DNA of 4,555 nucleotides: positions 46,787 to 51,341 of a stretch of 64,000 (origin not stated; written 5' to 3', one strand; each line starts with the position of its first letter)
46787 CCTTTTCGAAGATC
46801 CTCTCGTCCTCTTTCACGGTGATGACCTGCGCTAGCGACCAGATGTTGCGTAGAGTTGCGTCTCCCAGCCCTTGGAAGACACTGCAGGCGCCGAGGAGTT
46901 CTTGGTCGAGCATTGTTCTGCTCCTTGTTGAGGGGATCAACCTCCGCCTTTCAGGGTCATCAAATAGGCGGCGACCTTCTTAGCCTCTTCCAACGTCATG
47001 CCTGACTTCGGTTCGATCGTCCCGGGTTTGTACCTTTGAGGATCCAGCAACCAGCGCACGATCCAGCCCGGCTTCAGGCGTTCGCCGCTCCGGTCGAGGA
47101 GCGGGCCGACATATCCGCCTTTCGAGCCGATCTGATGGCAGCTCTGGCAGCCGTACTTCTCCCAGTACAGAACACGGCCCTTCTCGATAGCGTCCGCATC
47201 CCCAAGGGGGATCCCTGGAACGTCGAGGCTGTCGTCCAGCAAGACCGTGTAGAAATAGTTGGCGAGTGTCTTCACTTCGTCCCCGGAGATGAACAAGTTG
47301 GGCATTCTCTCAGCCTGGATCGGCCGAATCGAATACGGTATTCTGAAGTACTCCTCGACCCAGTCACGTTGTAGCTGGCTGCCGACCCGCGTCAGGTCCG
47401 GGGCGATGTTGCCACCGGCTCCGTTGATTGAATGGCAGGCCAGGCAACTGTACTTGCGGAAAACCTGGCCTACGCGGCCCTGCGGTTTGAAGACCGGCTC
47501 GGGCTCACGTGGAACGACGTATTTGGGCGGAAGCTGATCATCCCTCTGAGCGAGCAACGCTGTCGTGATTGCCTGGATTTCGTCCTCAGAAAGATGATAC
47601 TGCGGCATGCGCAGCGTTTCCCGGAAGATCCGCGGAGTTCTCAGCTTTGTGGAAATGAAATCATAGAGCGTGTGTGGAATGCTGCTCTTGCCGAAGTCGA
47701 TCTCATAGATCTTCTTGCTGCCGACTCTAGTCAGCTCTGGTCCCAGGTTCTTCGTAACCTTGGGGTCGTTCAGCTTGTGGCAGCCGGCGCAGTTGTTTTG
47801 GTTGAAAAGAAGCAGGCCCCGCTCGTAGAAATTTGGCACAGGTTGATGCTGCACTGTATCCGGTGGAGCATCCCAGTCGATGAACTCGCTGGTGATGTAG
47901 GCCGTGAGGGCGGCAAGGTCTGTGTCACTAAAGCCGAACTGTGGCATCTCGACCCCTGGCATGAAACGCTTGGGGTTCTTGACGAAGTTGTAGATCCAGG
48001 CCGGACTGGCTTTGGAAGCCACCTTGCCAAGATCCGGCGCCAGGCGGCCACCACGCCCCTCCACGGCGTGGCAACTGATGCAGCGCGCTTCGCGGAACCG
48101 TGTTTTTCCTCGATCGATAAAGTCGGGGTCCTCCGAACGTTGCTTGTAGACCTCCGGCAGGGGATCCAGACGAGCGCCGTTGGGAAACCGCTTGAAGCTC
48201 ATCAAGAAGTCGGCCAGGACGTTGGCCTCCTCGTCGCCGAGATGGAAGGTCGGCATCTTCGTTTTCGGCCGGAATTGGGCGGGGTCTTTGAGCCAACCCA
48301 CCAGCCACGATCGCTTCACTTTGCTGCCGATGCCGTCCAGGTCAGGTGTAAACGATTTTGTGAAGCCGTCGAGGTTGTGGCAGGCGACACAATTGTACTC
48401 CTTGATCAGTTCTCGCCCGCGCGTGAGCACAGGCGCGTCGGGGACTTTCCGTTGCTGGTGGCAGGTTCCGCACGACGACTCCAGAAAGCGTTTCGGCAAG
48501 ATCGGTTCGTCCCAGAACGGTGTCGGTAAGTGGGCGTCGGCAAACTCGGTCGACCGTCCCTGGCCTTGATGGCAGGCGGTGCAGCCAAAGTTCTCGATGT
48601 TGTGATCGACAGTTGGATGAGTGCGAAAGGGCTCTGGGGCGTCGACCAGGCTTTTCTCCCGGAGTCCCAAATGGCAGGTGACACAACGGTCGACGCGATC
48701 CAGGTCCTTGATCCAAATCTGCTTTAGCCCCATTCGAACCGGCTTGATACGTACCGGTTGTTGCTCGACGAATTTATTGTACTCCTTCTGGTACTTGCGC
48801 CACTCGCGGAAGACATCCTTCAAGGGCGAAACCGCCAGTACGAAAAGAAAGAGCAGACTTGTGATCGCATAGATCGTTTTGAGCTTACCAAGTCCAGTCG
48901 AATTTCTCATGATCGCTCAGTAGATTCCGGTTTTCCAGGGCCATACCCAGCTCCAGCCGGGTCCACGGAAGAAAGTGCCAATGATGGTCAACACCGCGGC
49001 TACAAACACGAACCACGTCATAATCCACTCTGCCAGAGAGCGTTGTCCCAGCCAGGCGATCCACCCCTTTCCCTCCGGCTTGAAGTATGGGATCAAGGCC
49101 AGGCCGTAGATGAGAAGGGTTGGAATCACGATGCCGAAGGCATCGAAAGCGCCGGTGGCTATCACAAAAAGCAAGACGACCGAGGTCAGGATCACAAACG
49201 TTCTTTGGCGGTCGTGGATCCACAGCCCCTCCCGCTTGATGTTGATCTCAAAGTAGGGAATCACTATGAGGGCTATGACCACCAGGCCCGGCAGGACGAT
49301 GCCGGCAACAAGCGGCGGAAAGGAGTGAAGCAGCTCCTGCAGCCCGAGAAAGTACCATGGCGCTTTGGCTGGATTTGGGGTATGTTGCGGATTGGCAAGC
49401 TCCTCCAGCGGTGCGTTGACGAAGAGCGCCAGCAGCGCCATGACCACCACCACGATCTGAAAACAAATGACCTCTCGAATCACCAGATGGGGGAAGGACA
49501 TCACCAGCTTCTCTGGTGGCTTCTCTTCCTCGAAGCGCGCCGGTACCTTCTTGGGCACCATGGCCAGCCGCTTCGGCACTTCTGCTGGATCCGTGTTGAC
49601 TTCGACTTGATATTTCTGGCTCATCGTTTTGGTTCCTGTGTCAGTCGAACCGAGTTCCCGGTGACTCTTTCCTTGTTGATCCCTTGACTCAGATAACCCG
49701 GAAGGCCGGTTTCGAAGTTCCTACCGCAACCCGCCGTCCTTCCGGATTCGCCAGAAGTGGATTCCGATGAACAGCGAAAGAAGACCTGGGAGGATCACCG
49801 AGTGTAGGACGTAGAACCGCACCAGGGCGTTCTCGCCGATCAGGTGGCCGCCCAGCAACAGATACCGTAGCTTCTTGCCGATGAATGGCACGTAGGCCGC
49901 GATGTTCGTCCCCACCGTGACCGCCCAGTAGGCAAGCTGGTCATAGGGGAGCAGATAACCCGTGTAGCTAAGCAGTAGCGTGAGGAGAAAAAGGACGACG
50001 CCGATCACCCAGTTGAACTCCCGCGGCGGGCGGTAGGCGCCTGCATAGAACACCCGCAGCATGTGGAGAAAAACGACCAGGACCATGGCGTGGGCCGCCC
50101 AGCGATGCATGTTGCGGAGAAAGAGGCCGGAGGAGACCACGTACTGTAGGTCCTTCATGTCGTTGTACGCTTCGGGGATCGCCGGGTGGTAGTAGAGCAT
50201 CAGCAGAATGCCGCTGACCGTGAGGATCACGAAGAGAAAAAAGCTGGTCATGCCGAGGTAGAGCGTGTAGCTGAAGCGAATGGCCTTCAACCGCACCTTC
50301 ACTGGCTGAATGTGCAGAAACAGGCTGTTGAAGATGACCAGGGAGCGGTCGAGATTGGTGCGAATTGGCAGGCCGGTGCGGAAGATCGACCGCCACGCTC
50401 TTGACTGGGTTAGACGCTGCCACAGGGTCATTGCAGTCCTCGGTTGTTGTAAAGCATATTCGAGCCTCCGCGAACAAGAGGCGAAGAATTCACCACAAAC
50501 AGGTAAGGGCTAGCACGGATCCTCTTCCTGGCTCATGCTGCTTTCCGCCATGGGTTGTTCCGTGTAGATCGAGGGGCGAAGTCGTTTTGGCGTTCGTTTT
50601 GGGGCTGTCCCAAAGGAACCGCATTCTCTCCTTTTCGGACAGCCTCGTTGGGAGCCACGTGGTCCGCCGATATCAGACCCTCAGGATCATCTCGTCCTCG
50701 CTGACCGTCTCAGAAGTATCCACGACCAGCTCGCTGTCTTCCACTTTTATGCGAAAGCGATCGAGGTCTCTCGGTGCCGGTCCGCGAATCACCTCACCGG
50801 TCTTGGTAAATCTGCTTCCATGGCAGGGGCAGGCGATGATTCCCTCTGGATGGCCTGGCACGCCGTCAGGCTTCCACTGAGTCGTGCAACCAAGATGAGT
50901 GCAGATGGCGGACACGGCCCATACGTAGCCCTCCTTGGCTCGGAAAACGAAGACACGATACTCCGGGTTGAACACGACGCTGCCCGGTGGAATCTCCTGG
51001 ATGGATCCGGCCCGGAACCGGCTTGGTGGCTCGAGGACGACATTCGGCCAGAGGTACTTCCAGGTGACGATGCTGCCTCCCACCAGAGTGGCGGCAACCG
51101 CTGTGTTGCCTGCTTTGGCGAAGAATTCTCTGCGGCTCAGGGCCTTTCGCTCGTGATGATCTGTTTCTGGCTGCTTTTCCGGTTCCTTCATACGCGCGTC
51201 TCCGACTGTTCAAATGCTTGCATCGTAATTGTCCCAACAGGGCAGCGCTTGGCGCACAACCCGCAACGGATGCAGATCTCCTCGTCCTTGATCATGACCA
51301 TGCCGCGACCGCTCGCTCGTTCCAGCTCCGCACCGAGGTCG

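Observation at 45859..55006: Single operon encoding a putative outer-membrane-to-NAD(P) electron conduit: Cyc2-like porin, blue-copper protein, flavoprotein, Rieske/cyt b and octaheme cytochrome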

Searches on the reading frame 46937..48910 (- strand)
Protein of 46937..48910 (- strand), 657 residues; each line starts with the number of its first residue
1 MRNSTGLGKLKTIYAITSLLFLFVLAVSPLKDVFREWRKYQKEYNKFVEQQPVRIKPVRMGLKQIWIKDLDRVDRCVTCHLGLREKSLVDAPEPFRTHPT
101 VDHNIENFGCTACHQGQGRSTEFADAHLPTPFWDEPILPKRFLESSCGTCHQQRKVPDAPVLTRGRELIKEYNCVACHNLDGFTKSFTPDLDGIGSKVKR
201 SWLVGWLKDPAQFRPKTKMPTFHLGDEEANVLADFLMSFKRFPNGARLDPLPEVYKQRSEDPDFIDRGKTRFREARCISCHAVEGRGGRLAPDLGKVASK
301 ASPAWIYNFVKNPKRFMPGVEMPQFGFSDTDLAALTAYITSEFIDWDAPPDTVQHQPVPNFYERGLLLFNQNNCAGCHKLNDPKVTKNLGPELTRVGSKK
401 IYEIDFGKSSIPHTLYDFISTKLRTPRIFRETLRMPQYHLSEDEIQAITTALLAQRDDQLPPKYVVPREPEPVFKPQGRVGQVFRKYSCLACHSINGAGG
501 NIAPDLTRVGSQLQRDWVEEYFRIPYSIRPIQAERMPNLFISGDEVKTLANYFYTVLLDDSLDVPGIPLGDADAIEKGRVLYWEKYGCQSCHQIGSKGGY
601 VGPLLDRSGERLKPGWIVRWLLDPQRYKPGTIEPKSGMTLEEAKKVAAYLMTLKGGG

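Call 4: search_protein_families(library=pfam, proteins=[window:46937-48910:-], max_evalue=0.01)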
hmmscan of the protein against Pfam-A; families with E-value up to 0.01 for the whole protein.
window:46937-48910:- (657 aa): 8 families
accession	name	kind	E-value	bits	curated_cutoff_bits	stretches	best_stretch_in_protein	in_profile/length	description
PF00034.26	Cytochrom_C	-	6.1e-51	172.1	21.3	5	266-341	2-88/90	Cytochrome c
PF13442.11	Cytochrome_CBB3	-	1.4e-35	121.9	27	4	265-339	3-68/68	Cytochrome C oxidase, cbb3-type, subunit III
PF02433.20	FixO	-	3.4e-17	63.1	29.6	2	143-223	58-138/219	Cytochrome C oxidase, mono-heme subunit/FixO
PF14522.11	Cytochrome_C7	-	4.2e-09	36.5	24.8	1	106-179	12-67/67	Cytochrome c7 and related cytochrome c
PF14537.11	Cytochrom_c3_2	-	1.2e-07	32.5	25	0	73-121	26-71/79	Cytochrome c3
PF22113.1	Mtrc-MtrF_II-IV_dom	-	2.2e-06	27.7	30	0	73-155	81-167/176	Outer membrane cytochrome MtrC/MtrF-like, domains II/IV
PF13435.11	Cytochrome_C554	-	0.00022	22.5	20.8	0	46-114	21-83/84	Cytochrome c554 and c-prime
PF09699.15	Paired_CXXCH_1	-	0.0041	17.2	20.6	0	109-118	8-17/41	Doubled CXXCH motif (Paired_CXXCH_1)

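Call 5: search_protein_families(library=ncbifam, proteins=[window:46937-48910:-], max_evalue=0.01)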
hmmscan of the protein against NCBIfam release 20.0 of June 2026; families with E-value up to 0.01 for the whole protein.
window:46937-48910:- (657 aa): 20 families
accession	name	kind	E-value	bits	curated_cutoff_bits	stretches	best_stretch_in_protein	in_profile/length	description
TIGR04485.1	thiosulf_SoxX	equivalog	1e-43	147.9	61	5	275-335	3-71/78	sulfur oxidation c-type cytochrome SoxX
NF040971.1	cytc_ExtS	equivalog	4.8e-31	108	100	2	264-451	77-261/262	selenite/tellurite reduction operon c-type cytochrome lipoprotein ExtS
NF045774.1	cytochro_C551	exception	2.2e-28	98.4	118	3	484-553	45-106/110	cytochrome c551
TIGR02603.1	CxxCH_TIGR02603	domain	1.1e-26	93.4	68.15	4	266-315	4-52/134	putative heme-binding domain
NF045773.1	cytochro_C550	exception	6.6e-23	80.9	125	3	272-323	55-105/118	cytochrome c550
NF050122.1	bc1_QcrC_actin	exception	7.1e-20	71.4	200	3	256-403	33-179/253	cytochrome bc1 complex diheme cytochrome c subunit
TIGR04494.1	c550_PedF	equivalog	2.5e-17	63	122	1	259-341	45-129/133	cytochrome c-550 PedF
TIGR00781.1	ccoO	equivalog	1.5e-14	54.2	200.65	0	289-330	101-142/232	cytochrome-c oxidase, cbb3-type subunit II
NF011055.0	PRK14487.1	subfamily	1.2e-13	51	218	1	289-330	107-148/212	cbb3-type cytochrome c oxidase subunit II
NF011054.0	PRK14486.1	equivalog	6.2e-13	48.9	447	1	289-329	102-142/294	putative bifunctional cbb3-type cytochrome c oxidase subunit II/cytochrome c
TIGR00782.1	ccoP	equivalog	1.1e-12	47.9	179.95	1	256-340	194-279/285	cytochrome-c oxidase, cbb3-type subunit III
NF011053.0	PRK14485.1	subfamily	5.2e-12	44.8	1080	1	142-223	546-627/716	putative bifunctional cbb3-type cytochrome c oxidase subunit I/II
NF052248.1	SorU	equivalog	1e-08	35.3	100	0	371-395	10-34/72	SorU family sulfite dehydrogenase c-type cytochrome subunit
TIGR03508.1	decahem_SO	subfamily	5.2e-06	26.1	192.2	1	74-180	3-103/258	DmsE family decaheme c-type cytochrome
NF041895.1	choice_anch_V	domain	0.00017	21.6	42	0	370-406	23-61/150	choice-of-anchor V domain-containing protein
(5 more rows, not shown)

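Call 85: search_solved_structures(query=window:46937-48910:-, max_evalue=0.00001)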
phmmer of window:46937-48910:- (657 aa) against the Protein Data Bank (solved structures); distinct sequences matched with E-value up to 0.00001: 1.
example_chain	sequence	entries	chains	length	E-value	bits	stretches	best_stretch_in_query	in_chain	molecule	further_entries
3o0r_C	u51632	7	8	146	4.3e-06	28.7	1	160-238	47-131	Nitric oxide reductase subunit C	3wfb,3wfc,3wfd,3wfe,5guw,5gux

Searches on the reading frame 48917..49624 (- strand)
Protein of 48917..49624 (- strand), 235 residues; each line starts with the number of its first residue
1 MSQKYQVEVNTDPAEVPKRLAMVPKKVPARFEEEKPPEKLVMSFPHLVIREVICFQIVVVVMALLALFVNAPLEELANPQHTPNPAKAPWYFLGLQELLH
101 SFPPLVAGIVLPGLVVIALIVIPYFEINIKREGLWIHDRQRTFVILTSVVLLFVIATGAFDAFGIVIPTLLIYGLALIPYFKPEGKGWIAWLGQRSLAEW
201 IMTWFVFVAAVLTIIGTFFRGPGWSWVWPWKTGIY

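Call 4: search_protein_families(library=pfam, proteins=[window:48917-49624:-], max_evalue=0.01)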
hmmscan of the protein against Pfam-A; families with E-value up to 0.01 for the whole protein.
window:48917-49624:- (235 aa): 1 family
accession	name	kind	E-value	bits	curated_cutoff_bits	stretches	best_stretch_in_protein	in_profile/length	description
PF00032.22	Cytochrom_B_C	-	3.5e-06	27.6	20.7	1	77-155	2-81/102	Cytochrome b(C-terminal)/b6/petD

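Call 5: search_protein_families(library=ncbifam, proteins=[window:48917-49624:-], max_evalue=0.01)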
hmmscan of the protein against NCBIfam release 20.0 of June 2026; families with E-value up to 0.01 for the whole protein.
window:48917-49624:- (235 aa): 2 families
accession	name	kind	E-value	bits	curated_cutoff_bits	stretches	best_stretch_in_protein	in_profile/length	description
NF040970.1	memb_ExtQ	equivalog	9.7e-19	67.9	150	2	41-156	2-115/134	selenite/tellurite reduction operon b-type cytochrome membrane protein ExtQ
TIGR01156.1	cytb6_f_IV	equivalog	0.00014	21.7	127.05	1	35-154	31-143/160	cytochrome b6-f complex subunit IV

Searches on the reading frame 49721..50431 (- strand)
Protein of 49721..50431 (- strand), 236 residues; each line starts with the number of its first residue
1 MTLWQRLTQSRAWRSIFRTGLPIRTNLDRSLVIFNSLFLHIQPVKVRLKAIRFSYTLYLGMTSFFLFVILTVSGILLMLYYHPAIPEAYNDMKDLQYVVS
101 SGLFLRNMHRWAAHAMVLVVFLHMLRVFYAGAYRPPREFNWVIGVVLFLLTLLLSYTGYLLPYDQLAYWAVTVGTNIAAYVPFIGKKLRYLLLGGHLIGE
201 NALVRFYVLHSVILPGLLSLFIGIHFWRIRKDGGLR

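Call 4: search_protein_families(library=pfam, proteins=[window:49721-50431:-], max_evalue=0.01)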
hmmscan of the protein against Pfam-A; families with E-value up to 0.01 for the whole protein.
window:49721-50431:- (236 aa): 3 families
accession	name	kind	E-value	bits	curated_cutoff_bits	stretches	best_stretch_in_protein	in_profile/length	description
PF00033.24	Cytochrome_B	-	2.3e-41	142.2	27.2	1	54-232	11-188/189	Cytochrome b/b6/petB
PF13631.11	Cytochrom_B_N_2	-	7.8e-39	133.8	27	1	115-233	2-120/169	Cytochrome b(N-terminal)/b6/petB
PF14358.11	DUF4405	-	2.9e-08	34.5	26.7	1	60-124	3-62/66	Domain of unknown function (DUF4405)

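Call 5: search_protein_families(library=ncbifam, proteins=[window:49721-50431:-], max_evalue=0.01)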
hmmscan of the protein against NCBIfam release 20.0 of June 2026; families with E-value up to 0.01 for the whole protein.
window:49721-50431:- (236 aa): 4 families
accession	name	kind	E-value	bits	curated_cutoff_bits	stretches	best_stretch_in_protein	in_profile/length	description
NF040969.1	cytb_ExtP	equivalog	9e-81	270.6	290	1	33-235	1-203/205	selenite/tellurite reduction operon b-type cytochrome ExtP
NF002990.0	PRK03735.1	subfamily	1.8e-56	191.4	325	1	50-233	34-218/223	cytochrome b6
NF050120.1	bc1_QcrB_actin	exception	7.7e-36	124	500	1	55-227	24-213/458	cytochrome bc1 complex cytochrome b subunit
NF041076.1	cyt_b_SoxC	equivalog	6.5e-25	88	740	1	58-227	29-193/542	proton pump complex cytochrome B SoxC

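Call 86: search_solved_structures(query=window:49721-50431:-, max_evalue=1e-10)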
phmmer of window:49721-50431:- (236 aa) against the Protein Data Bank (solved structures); distinct sequences matched with E-value up to 1e-10: 52.
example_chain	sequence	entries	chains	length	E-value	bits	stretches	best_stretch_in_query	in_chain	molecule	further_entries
6rqf_I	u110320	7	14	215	6.4e-41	144.2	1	59-233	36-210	Cytochrome b6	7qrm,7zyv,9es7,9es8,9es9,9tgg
2zt9_A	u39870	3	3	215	2.2e-40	142.5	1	59-233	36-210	Cytochrome b6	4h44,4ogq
1vf5_A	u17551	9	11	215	2.4e-40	142.4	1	59-233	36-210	CYTOCHROME B6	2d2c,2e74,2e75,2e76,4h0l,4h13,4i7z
7r0w_I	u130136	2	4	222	5.3e-40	141.2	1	59-233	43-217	Cytochrome b6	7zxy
1q90_B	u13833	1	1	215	2.9e-39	138.8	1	59-233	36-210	Cytochrome b6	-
6nin_A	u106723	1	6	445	1.6e-28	103.6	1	59-233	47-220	Cytochrome b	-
7jrg_C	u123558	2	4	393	2e-28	103.4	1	54-219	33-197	COB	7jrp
8e73_C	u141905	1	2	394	2e-28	103.4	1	54-219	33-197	COB (cyt b)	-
2qjk_A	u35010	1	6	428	2.2e-28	103.2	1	59-233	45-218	Cytochrome b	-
2qjp_A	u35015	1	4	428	2.2e-28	103.2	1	59-233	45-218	Cytochrome b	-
2fyn_A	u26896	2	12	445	2.4e-28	103.1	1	59-233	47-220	Cytochrome b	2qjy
5kkz_A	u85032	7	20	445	2.4e-28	103.1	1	59-233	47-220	Cytochrome b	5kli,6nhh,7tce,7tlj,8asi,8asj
8bel_C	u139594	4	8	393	4.3e-28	102.3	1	54-219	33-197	Cytochrome b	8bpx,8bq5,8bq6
29ye_B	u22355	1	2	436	4.6e-28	102.2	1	60-233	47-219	Cytochrome b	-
1zrt_C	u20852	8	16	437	4.6e-28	102.2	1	60-233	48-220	Cytochrome b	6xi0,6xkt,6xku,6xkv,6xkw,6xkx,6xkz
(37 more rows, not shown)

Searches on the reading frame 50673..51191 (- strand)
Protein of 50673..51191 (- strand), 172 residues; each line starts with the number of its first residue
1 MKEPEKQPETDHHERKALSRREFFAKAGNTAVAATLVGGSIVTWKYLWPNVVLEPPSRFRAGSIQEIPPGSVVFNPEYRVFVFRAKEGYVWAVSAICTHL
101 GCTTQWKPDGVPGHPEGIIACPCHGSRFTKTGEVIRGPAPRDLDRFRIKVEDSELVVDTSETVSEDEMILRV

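Call 4: search_protein_families(library=pfam, proteins=[window:50673-51191:-], max_evalue=0.01)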
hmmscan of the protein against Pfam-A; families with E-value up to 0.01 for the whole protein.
window:50673-51191:- (172 aa): 2 families
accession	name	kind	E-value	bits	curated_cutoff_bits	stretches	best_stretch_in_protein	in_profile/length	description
PF00355.32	Rieske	-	1.6e-12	47.6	20.3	1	76-146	22-87/88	Rieske [2Fe-2S] domain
PF13806.12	Rieske_2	-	0.0002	21.7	27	1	77-157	23-103/104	Rieske-like [2Fe-2S] domain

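Call 5: search_protein_families(library=ncbifam, proteins=[window:50673-51191:-], max_evalue=0.01)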
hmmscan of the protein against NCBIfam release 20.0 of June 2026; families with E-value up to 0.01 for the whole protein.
window:50673-51191:- (172 aa): 11 families
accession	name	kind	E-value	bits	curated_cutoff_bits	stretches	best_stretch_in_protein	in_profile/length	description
NF045928.1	Cytb6fFeSPetC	equivalog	4.7e-19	68.4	250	1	89-157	100-162/179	cytochrome b6-f complex iron-sulfur subunit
NF010001.0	PRK13474.1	subfamily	8.3e-19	67.6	154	1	90-159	100-163/178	cytochrome b6-f complex iron-sulfur subunit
TIGR01416.1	Rieske_proteo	equivalog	3.4e-14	53.2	97.4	1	89-145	108-162/176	ubiquinol-cytochrome c reductase iron-sulfur subunit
NF050121.1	bc1_QcrA_actin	exception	2e-10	40.7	275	1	90-153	240-300/319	cytochrome bc1 complex Rieske iron-sulfur subunit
NF007422.0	PRK09965.1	equivalog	4.3e-07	29.9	113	1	58-162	3-103/106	bifunctional 3-phenylpropionate/cinnamic acid dioxygenase ferredoxin subunit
TIGR02377.1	MocE_fam_FeS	subfamily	3e-06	27.2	136.15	1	79-158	24-100/101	MocE family 2Fe-2S type ferredoxin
NF042948.2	3PPDioc_HcaC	equivalog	5.2e-06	26.7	150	1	74-161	21-104/105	3-phenylpropionate/cinnamic acid dioxygenase ferredoxin subunit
TIGR02694.1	arsenite_ox_S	equivalog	8.6e-05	22.5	95.65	1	87-154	48-111/129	arsenate reductase (azurin) small subunit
NF041174.1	SDX_Thmprot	equivalog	0.00022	21.4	170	1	79-138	25-80/109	sulredoxin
TIGR02378.1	nirD_assim_sml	equivalog_domain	0.0047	17.1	74.65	1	70-157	16-103/105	nitrite reductase small subunit NirD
TIGR03171.1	soxL2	equivalog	0.0059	15.6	582.1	0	88-105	176-193/321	Rieske iron-sulfur protein SoxL2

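Call 31: search_solved_structures(query=window:50673-51191:-, max_evalue=0.001, show_alignments=3)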
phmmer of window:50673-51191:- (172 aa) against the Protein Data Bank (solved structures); distinct sequences matched with E-value up to 0.001: 76 (the best 60 are shown).
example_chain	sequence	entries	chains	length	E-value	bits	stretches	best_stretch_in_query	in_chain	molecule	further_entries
8hn2_A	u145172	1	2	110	1.5e-18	70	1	61-160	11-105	Cytochrome b6-f complex iron-sulfur subunit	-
9rk3_A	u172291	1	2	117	3e-17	65.8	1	71-161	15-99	Similar to Rieske 2Fe-2S iron sulfur protein (Cytochrome b6-F complex)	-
9rk4_A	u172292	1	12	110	3.5e-17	65.6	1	58-168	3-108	Similar to the Rieske Protein II of bc1 complex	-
6kls_A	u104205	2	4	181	1.7e-15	60.1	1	89-161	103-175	Rieske-I iron sulfur protein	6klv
2zt9_D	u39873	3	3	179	4.9e-14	55.3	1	81-160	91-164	Cytochrome b6-f complex iron-sulfur subunit 1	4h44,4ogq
2e74_D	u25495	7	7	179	1.8e-13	53.5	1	78-158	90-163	Cytochrome b6-f complex iron-sulfur subunit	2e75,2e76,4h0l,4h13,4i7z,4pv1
1vf5_D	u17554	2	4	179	2.5e-13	53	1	78-158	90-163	RIESKE IRON-SULFUR PROTEIN | Cytochrome b6-f complex iron-sulfur subunit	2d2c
5cxm_A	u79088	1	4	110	9e-13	51.2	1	83-157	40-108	Cytochrome b6/f complex iron-sulfur subunit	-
3azc_A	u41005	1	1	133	1.2e-12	50.8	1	87-158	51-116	Cytochrome b6-f complex iron-sulfur subunit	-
7zxy_D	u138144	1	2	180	1e-11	47.8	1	91-159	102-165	Cytochrome b6-f complex iron-sulfur subunit 2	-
7r0w_D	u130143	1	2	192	1.2e-11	47.6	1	91-159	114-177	Rieske domain, PetC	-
1q90_C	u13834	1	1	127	2e-11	46.8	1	90-160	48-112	Cytochrome B6-F complex iron-sulfur subunit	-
1rfs_A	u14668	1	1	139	5.5e-11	45.4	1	84-156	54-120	RIESKE PROTEIN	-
6rqf_L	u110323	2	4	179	9.9e-11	44.6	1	84-156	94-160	Cytochrome b6-f complex iron-sulfur subunit, chloroplastic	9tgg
7qrm_D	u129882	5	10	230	1.7e-10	43.8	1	84-156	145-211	Cytochrome b6-f complex iron-sulfur subunit, chloroplastic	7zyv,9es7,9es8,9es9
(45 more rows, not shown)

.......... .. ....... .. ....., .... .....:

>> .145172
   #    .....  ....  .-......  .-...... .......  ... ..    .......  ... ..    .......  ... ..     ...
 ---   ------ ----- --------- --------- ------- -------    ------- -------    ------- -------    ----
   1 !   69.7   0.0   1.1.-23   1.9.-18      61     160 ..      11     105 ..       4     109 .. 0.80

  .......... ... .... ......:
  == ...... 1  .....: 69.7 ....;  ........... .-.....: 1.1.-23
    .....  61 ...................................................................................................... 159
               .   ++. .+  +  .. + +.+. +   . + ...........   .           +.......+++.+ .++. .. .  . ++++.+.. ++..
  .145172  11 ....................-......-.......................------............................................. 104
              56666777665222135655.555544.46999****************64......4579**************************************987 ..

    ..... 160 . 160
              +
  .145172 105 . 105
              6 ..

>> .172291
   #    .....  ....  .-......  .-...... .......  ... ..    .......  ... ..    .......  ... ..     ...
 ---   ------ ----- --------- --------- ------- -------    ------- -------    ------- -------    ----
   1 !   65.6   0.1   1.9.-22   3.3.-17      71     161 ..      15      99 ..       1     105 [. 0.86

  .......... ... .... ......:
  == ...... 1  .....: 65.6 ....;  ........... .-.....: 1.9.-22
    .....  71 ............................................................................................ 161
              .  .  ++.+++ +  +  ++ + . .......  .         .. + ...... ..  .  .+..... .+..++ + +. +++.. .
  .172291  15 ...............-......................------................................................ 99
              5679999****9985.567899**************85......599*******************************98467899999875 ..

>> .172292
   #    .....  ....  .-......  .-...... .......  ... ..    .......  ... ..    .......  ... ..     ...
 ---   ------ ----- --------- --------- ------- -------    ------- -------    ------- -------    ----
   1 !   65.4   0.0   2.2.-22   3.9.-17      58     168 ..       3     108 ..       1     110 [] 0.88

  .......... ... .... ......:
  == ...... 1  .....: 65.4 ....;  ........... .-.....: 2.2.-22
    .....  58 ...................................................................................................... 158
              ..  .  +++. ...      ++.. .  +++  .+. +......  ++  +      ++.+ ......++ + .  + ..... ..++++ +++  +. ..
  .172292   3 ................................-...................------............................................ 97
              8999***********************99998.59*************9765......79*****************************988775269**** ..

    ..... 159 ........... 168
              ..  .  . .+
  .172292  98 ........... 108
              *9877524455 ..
